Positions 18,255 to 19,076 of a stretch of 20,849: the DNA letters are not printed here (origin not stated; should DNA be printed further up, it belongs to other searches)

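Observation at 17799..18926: Repressor position occupied by two zinc proteins, one with tandem eukaryote-style C2H2 fingers on an Lsr2-N-like domain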

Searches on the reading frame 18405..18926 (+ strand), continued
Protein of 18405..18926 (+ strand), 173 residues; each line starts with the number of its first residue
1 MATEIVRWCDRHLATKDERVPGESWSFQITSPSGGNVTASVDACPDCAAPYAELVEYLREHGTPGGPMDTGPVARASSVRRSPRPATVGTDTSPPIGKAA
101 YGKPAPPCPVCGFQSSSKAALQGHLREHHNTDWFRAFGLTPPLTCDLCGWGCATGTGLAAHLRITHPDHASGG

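Call 31: fold_search(model_id=the predicted structure, library=pdb)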
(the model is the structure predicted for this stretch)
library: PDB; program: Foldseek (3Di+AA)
matches with E <= 10: 854; with E <= 0.001: 0
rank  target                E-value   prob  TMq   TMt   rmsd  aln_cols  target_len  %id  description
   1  8e3d_B                1.1e-02  0.90  0.17  0.22  12.5       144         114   14  ZBTB7A Zinc Finger Domain Bound to DNA Duplex Containing CAST sequence (#11) (released 2023-02-08)
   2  7eyi_H                1.4e-02  0.99  0.18  0.24   5.8        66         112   23  Crystal structure of ZBTB7A in complex with gamma-globin -200 sequence element with C-194A mutation (released 2021-09-01)
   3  7n5s_A                2.3e-02  0.98  0.18  0.24   5.8        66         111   23  ZBTB7A Zinc Finger Domain Bound to -200 Site of Fetal Globin Promoter (Oligo 6) (released 2021-08-25)
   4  8h9h_G                2.3e-02  0.97  0.18  0.30   5.4        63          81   24  Crystal structure of ZBTB7A in complex with GACCC-containing sequence (released 2023-04-26)
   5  9nl3_A                2.4e-02  0.99  0.18  0.03  12.4        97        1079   21  Structure of R2 retrotransposon protein from Taeniopygia guttata initiating target-primed reverse transcription (released 2025-06-18)
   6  6ml4_A                2.4e-02  0.93  0.16  0.19  12.1        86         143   23  BTB24 Zinc Fingers 4-8 with 19+1mer DNA Oligonucleotide (Sequence 3) (released 2019-07-03)
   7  6ml5_A                2.9e-02  0.91  0.16  0.19  12.1        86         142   23  ZBTB24 Zinc Fingers 4-8 with 19+1mer DNA Oligonucleotide (Sequence 4) (released 2019-07-03)
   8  5t00_A                3.8e-02  0.95  0.19  0.22   5.3        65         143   22  Human CTCF ZnF3-7 and methylated DNA complex (released 2017-05-24)
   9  5t0u_D                4.0e-02  0.97  0.19  0.20   5.3        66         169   24  CTCF ZnF2-7 and DNA complex structure (released 2017-05-24)
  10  5t0u_A                4.6e-02  0.96  0.18  0.18   5.8        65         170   20  CTCF ZnF2-7 and DNA complex structure (released 2017-05-24)
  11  5t00_D                4.6e-02  0.90  0.20  0.23   5.5        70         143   20  Human CTCF ZnF3-7 and methylated DNA complex (released 2017-05-24)
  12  5kkq_D                5.2e-02  0.93  0.19  0.21   5.4        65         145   22  Homo sapiens CCCTC-binding factor (CTCF) ZnF3-7 and DNA complex structure (released 2017-05-24)
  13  1g2d_C                5.6e-02  0.57  0.18  0.28  13.3       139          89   15  STRUCTURE OF A CYS2HIS2 ZINC FINGER/TATA BOX COMPLEX (CLONE #2) (released 2001-09-07)
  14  5eh2_E                5.9e-02  0.92  0.20  0.27   5.3        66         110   26  Human PRDM9 allele-A ZnF Domain with Associated Recombination Hotspot DNA Sequence III (released 2016-02-17)
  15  5kkq_A                5.9e-02  0.92  0.19  0.21   5.4        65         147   22  Homo sapiens CCCTC-binding factor (CTCF) ZnF3-7 and DNA complex structure (released 2017-05-24)
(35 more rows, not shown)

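Call 40: search_protein_families(library=pfam, proteins=[P0145, P0117, P0146, P0163, P0172, P0197, P0130, P0143, P0138, P0228], max_evalue=0.1)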
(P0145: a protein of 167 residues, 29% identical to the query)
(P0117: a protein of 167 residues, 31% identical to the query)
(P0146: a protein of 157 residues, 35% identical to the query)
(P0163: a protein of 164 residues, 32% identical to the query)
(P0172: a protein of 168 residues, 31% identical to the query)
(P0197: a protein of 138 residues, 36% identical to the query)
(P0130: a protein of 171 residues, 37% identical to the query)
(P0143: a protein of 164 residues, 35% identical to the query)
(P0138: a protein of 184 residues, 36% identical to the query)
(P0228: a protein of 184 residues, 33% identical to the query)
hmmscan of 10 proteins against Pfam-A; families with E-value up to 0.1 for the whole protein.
P0145 (167 aa): 16 families
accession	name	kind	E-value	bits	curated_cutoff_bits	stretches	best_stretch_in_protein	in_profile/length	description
PF00096.32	zf-C2H2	-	7.2e-08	32.9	25.2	2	104-127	1-23/23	Zinc finger, C2H2 type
PF13894.12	zf-C2H2_4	-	3.2e-07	30.9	27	1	104-127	1-24/24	C2H2-type zinc finger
PF18387.7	zf_C2H2_ZHX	-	8.5e-05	22.6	27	1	141-166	5-30/53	Zinc-fingers and homeoboxes C2H2 finger domain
PF12874.13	zf-met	-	0.0005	20.8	21.2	1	104-123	1-20/25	Zinc-finger of C2H2 type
PF23612.1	zf-C2H2_ZN142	-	0.00056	20.2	27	1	104-128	1-25/27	ZN142 C2H2 zinc finger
PF12171.14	zf-C2H2_jaz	-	0.0014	19.2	22.6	0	141-159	2-20/27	Zinc-finger double-stranded RNA-binding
PF13465.12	zf-H2C2_2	-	0.0042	17.8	40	0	132-151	10-25/26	Zinc-finger double domain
PF23320.1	Zn_SUZ12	-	0.0061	16.7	28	0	102-129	22-49/70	Polycomb protein SUZ12-like, Zn domain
PF25206.1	DUF7836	-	0.008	16.4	26.7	0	127-148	17-38/59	Domain of unknown function (DUF7836)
PF23107.1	Zf-C2H2_ZNF451_C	-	0.02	15.9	30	0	104-155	3-53/59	Two consecutive Zinc fingers C2H2 type, ZNF451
PF23077.1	zf-C2H2_ZNF462_1st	-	0.031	14.4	27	0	141-166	3-28/29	Zinc finger protein 462, first C2H2 zinc finger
PF18439.7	zf_UBZ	-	0.048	13.8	25.6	0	103-115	2-14/32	Ubiquitin-Binding Zinc Finger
PF05605.18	zf-Di19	-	0.056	14.1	27.5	0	103-129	2-27/54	Drought induced 19 protein (Di19), zinc-binding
PF25164.1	CoiA_N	-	0.064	13.2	26.3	0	102-113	16-27/50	Competence protein CoiA, N-terminal domain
PF14353.12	CpXC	-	0.066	13.6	25.4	0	105-160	2-57/121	CpXC protein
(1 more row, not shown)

P0117 (167 aa): 15 families
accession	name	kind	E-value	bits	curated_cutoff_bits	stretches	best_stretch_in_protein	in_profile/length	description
PF00096.32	zf-C2H2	-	6.2e-09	36.2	25.2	2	141-164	1-23/23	Zinc finger, C2H2 type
PF23225.1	zf-C2H2_7th_ZNF462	-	2e-06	27.9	27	2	101-127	2-28/42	Zinc finger protein 462, seventh C2H2 zinc finger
PF13894.12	zf-C2H2_4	-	6.6e-06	26.8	27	1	141-164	1-24/24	C2H2-type zinc finger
PF13912.12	zf-C2H2_6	-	1.4e-05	25.4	25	1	141-166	2-26/27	C2H2-type zinc finger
PF13465.12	zf-H2C2_2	-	0.00061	20.4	40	1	118-152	1-26/26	Zinc-finger double domain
PF09723.15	Zn_ribbon_8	-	0.0044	17.5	34.4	0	141-157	6-22/41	Zinc ribbon domain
PF05605.18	zf-Di19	-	0.0053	17.4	27.5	1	102-164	1-53/54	Drought induced 19 protein (Di19), zinc-binding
PF02892.21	zf-BED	-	0.0066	16.9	20.6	1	142-165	18-44/44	BED zinc finger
PF12013.13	OrsD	-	0.014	16.3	26.6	0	94-128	80-114/114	Orsellinic acid/F9775 biosynthesis cluster protein D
PF13909.12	zf-H2C2_5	-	0.021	14.9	27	1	106-128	3-25/26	C2H2-type zinc-finger domain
PF23320.1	Zn_SUZ12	-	0.034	14.3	28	0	99-127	19-47/70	Polycomb protein SUZ12-like, Zn domain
PF23108.1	Zf-C2H2_ZNF451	-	0.036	14.3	29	1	106-164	3-57/57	Two consecutive Zinc fingers C2H2 type, ZNF451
PF18387.7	zf_C2H2_ZHX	-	0.036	14.2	27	0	141-165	5-29/53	Zinc-fingers and homeoboxes C2H2 finger domain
PF23612.1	zf-C2H2_ZN142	-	0.048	14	27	1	104-129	1-26/27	ZN142 C2H2 zinc finger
PF23574.1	zf-C2H2_ZNF142_18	-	0.072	13.6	27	0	105-128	4-27/35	Zinc finger protein 142 C2H2 domain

P0146 (157 aa): 9 families
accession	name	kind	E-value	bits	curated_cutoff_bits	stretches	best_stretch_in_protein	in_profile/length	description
PF00096.32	zf-C2H2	-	9e-06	26.3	25.2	2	91-114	1-23/23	Zinc finger, C2H2 type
PF13912.12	zf-C2H2_6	-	2.8e-05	24.4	25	1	130-154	2-25/27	C2H2-type zinc finger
PF13913.12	zf-C2HC_2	-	0.00015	21.8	27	1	130-148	3-20/25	zinc-finger of a C2HC-type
PF13894.12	zf-C2H2_4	-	0.00042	21.2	27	1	130-153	1-24/24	C2H2-type zinc finger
PF23612.1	zf-C2H2_ZN142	-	0.0038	17.5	27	0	93-116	3-26/27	ZN142 C2H2 zinc finger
PF05605.18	zf-Di19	-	0.0069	17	27.5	0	91-119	3-30/54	Drought induced 19 protein (Di19), zinc-binding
PF01780.25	Ribosomal_L37ae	-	0.016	15.8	21.9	0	88-116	31-59/85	Ribosomal L37ae protein family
PF23574.1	zf-C2H2_ZNF142_18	-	0.085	13.4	27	0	92-115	4-27/35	Zinc finger protein 142 C2H2 domain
PF07754.17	HVO_2753_ZBP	-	0.089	13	33.2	0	88-104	14-30/46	Small zinc finger protein HVO_2753-like, Zn-binding pocket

P0163 (164 aa): 13 families
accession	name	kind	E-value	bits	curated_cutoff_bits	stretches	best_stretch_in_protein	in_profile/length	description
PF00096.32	zf-C2H2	-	4.9e-06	27.1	25.2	1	132-155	1-23/23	Zinc finger, C2H2 type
PF13894.12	zf-C2H2_4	-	5.4e-06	27.1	27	1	132-155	1-24/24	C2H2-type zinc finger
PF13912.12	zf-C2H2_6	-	7.7e-06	26.2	25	1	132-155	2-24/27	C2H2-type zinc finger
PF14353.12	CpXC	-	0.0011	19.4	25.4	1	95-153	1-59/121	CpXC protein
PF05605.18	zf-Di19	-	0.0031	18.2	27.5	1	94-141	2-41/54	Drought induced 19 protein (Di19), zinc-binding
PF23320.1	Zn_SUZ12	-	0.0031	17.7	28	1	90-119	19-48/70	Polycomb protein SUZ12-like, Zn domain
PF12171.14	zf-C2H2_jaz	-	0.0037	17.8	22.6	0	132-150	2-20/27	Zinc-finger double-stranded RNA-binding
PF23225.1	zf-C2H2_7th_ZNF462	-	0.0087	16.2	27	0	94-118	4-28/42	Zinc finger protein 462, seventh C2H2 zinc finger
PF13465.12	zf-H2C2_2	-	0.015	16.1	40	0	129-143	12-26/26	Zinc-finger double domain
PF09723.15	Zn_ribbon_8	-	0.025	15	34.4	0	132-146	6-20/41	Zinc ribbon domain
PF07754.17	HVO_2753_ZBP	-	0.025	14.8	33.2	0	87-101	9-23/46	Small zinc finger protein HVO_2753-like, Zn-binding pocket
PF18387.7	zf_C2H2_ZHX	-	0.031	14.4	27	0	94-124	4-34/53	Zinc-fingers and homeoboxes C2H2 finger domain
PF13913.12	zf-C2HC_2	-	0.048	13.8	27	1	134-150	5-20/25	zinc-finger of a C2HC-type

P0172 (168 aa): 20 families
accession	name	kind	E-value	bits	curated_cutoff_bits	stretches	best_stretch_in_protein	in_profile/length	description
PF00096.32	zf-C2H2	-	6.3e-12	45.7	25.2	2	99-122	1-23/23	Zinc finger, C2H2 type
PF13894.12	zf-C2H2_4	-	1.7e-08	34.9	27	2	99-122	1-24/24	C2H2-type zinc finger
PF13912.12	zf-C2H2_6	-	2.8e-05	24.4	25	1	137-160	2-24/27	C2H2-type zinc finger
PF05605.18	zf-Di19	-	0.00024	21.7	27.5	1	98-127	2-30/54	Drought induced 19 protein (Di19), zinc-binding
PF12874.13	zf-met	-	0.00028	21.5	21.2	0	99-119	1-21/25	Zinc-finger of C2H2 type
PF12171.14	zf-C2H2_jaz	-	0.00042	20.9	22.6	0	139-156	4-21/27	Zinc-finger double-stranded RNA-binding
PF16622.11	zf-C2H2_11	-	0.00077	19.5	27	0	139-160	7-28/29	zinc-finger C2H2-type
PF23547.1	Zn_ribbon_FGT1_1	-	0.00093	19.2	27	0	90-105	14-27/35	FORGETTER1 first zinc ribbon domain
PF02892.21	zf-BED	-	0.0011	19.4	20.6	1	96-122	14-43/44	BED zinc finger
PF07754.17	HVO_2753_ZBP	-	0.0021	18.3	33.2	0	90-108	8-26/46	Small zinc finger protein HVO_2753-like, Zn-binding pocket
PF23320.1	Zn_SUZ12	-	0.0037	17.4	28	0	97-123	22-48/70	Polycomb protein SUZ12-like, Zn domain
PF21276.3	ZNF512_C2HC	-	0.0059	16.7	27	0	97-118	12-34/38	Zinc finger protein 512, C2HC zinc finger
PF22995.2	C2CH-3rd_BIRD-IDD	-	0.036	14.2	27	0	99-119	2-22/25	BIRD-IDD transcription factor, third C2HC zinc finger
PF24071.1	Phage_zn_bind_3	-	0.044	14.1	27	0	137-157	17-36/46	Phage FDXHR zinc binding domain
PF23451.1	Zn_ribbon_PaaD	-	0.045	13.8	27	0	88-110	4-26/53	PaaD zinc beta ribbon domain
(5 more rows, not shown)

P0197 (138 aa): 24 families
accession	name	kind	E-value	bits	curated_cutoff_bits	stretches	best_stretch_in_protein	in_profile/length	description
PF13912.12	zf-C2H2_6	-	3.2e-13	49.7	25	2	76-101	1-25/27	C2H2-type zinc finger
PF00096.32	zf-C2H2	-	8.1e-13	48.5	25.2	2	77-100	1-23/23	Zinc finger, C2H2 type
PF13894.12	zf-C2H2_4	-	4.3e-10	39.9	27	2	77-100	1-24/24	C2H2-type zinc finger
PF13465.12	zf-H2C2_2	-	3e-06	27.7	40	1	91-117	1-24/26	Zinc-finger double domain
PF18387.7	zf_C2H2_ZHX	-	1.3e-05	25.2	27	1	108-133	5-30/53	Zinc-fingers and homeoboxes C2H2 finger domain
PF12171.14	zf-C2H2_jaz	-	3.9e-05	24.2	22.6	0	79-97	4-22/27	Zinc-finger double-stranded RNA-binding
PF05605.18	zf-Di19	-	6.5e-05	23.5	27.5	1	76-131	2-53/54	Drought induced 19 protein (Di19), zinc-binding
PF18439.7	zf_UBZ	-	0.00016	21.7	25.6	0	108-120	3-15/32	Ubiquitin-Binding Zinc Finger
PF12874.13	zf-met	-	0.0023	18.6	21.2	0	108-126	1-19/25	Zinc-finger of C2H2 type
PF23612.1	zf-C2H2_ZN142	-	0.0035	17.6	27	0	77-100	1-24/27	ZN142 C2H2 zinc finger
PF09723.15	Zn_ribbon_8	-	0.005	17.3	34.4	0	108-122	6-20/41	Zinc ribbon domain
PF24441.1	DUF7560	-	0.012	15.7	27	0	76-90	5-19/44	Family of unknown function (DUF7560)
PF02591.20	Zn_ribbon_9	-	0.014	15.9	29.1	0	104-115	18-31/33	C4-type zinc ribbon domain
PF23320.1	Zn_SUZ12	-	0.02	15.1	28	0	73-101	20-48/70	Polycomb protein SUZ12-like, Zn domain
PF12756.13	zf-C2H2_2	-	0.034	14.8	26.9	0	76-99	50-73/100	C2H2 type zinc-finger (2 copies)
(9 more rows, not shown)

P0130 (171 aa): 6 families
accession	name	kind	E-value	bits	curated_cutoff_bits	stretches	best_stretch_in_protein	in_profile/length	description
PF00096.32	zf-C2H2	-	4e-06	27.4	25.2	1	139-164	1-23/23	Zinc finger, C2H2 type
PF16159.10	FOXP-CC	-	5.3e-05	24.1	28.9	1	140-166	6-32/69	FOXP coiled-coil domain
PF13894.12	zf-C2H2_4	-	0.00063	20.7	27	0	104-125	5-24/24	C2H2-type zinc finger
PF13912.12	zf-C2H2_6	-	0.0022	18.4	25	0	144-164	5-24/27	C2H2-type zinc finger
PF24334.1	DUF7502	-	0.072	12.9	27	1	46-87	194-235/281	Family of unknown function (DUF7502)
PF12874.13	zf-met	-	0.077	13.8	21.2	0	107-124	6-23/25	Zinc-finger of C2H2 type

P0143 (164 aa): 10 families
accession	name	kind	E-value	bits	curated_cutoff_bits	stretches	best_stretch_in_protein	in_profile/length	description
PF00096.32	zf-C2H2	-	3.7e-08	33.8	25.2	2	132-155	1-23/23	Zinc finger, C2H2 type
PF13912.12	zf-C2H2_6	-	2.5e-07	31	25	1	132-155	2-25/27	C2H2-type zinc finger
PF13894.12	zf-C2H2_4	-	1e-05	26.3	27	1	132-155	1-24/24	C2H2-type zinc finger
PF23612.1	zf-C2H2_ZN142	-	0.008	16.5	27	0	134-156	3-25/27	ZN142 C2H2 zinc finger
PF13465.12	zf-H2C2_2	-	0.01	16.6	40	1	108-143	1-26/26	Zinc-finger double domain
PF11774.14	Lsr2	-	0.01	15.8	29.6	1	24-65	20-57/58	Lsr2 dimerization domain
PF24761.1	C2H2_ASCIZ_4th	-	0.014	15.6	24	1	99-113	6-20/31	ASCIZ forth C2H2 zinc finger domain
PF12874.13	zf-met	-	0.033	15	21.2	0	104-115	11-22/25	Zinc-finger of C2H2 type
PF09723.15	Zn_ribbon_8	-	0.059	13.8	34.4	0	126-139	21-34/41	Zinc ribbon domain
PF05605.18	zf-Di19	-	0.083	13.6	27.5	0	133-159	4-29/54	Drought induced 19 protein (Di19), zinc-binding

P0138 (184 aa): 10 families
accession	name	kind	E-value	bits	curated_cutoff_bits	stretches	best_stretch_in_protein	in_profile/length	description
PF00096.32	zf-C2H2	-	1.6e-06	28.7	25.2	1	146-169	1-23/23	Zinc finger, C2H2 type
PF23611.1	zf-C2H2_16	-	8.4e-06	26.1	27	1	146-166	1-21/26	C2H2 zinc finger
PF13894.12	zf-C2H2_4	-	0.00053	20.9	27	0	146-169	1-24/24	C2H2-type zinc finger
PF18387.7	zf_C2H2_ZHX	-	0.004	17.3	27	0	146-170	5-29/53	Zinc-fingers and homeoboxes C2H2 finger domain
PF12013.13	OrsD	-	0.0077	17.1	26.6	0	89-131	70-113/114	Orsellinic acid/F9775 biosynthesis cluster protein D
PF23320.1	Zn_SUZ12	-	0.0082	16.3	28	0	107-132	25-48/70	Polycomb protein SUZ12-like, Zn domain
PF13465.12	zf-H2C2_2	-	0.028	15.2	40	0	123-155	2-24/26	Zinc-finger double domain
PF13909.12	zf-H2C2_5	-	0.066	13.2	27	0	146-166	1-21/26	C2H2-type zinc-finger domain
PF23612.1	zf-C2H2_ZN142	-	0.077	13.4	27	0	148-170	3-25/27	ZN142 C2H2 zinc finger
PF23225.1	zf-C2H2_7th_ZNF462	-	0.084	13.1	27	0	144-169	3-28/42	Zinc finger protein 462, seventh C2H2 zinc finger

P0228 (184 aa): 1 family
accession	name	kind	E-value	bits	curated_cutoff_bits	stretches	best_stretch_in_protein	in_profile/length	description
PF00096.32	zf-C2H2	-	0.00012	22.8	25.2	0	153-178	1-23/23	Zinc finger, C2H2 type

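Call 66: search_protein_families(library=padloc, proteins=[window:18405-18926:+], max_evalue=1)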
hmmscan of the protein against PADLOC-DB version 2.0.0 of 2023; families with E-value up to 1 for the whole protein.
window:18405-18926:+ (173 aa): 0 families

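Call 74: search_dna_similar(query=window:18405-18926:+, collection=plasmids, mode=protein, max_evalue=0.01, max_rows=12)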
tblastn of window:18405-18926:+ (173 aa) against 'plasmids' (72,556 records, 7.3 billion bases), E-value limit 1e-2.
No match.

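Call 96: list_cluster_members(proteins=[P0107, P0109, P0110, P0111, P0112, P0113, P0114, P0115, P0117, P0123])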
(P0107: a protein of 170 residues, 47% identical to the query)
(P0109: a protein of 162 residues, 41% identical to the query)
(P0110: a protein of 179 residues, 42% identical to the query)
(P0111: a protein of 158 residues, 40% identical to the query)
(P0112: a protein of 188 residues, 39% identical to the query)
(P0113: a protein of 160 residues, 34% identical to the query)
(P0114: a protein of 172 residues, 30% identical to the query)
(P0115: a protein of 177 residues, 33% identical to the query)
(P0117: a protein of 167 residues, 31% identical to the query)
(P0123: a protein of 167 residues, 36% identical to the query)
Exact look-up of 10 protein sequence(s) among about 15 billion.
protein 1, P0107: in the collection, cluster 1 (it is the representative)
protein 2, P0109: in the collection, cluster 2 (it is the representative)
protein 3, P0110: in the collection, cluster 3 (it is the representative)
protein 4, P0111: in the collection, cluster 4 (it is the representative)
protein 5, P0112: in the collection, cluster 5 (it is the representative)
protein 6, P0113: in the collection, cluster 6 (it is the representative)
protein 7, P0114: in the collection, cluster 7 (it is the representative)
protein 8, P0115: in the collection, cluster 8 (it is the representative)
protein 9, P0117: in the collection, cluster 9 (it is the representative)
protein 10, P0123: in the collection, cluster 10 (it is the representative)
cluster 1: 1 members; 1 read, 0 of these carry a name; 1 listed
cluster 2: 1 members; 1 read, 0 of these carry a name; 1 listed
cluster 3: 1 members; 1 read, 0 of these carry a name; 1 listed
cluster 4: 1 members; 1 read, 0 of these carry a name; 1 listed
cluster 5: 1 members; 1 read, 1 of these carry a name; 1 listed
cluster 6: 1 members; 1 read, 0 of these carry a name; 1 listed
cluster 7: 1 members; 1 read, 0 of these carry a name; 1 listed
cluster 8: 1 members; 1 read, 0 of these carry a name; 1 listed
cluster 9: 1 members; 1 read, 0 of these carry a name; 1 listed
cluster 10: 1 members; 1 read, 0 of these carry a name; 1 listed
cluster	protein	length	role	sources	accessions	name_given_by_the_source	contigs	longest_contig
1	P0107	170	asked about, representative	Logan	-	-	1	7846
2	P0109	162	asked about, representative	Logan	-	-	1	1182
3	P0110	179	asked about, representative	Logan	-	-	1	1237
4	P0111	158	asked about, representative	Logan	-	-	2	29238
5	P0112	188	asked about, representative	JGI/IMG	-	hypothetical protein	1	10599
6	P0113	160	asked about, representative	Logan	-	-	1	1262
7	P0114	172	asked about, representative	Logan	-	-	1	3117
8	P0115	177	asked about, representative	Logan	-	-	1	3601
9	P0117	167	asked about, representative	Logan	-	-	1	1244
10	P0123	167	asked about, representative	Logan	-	-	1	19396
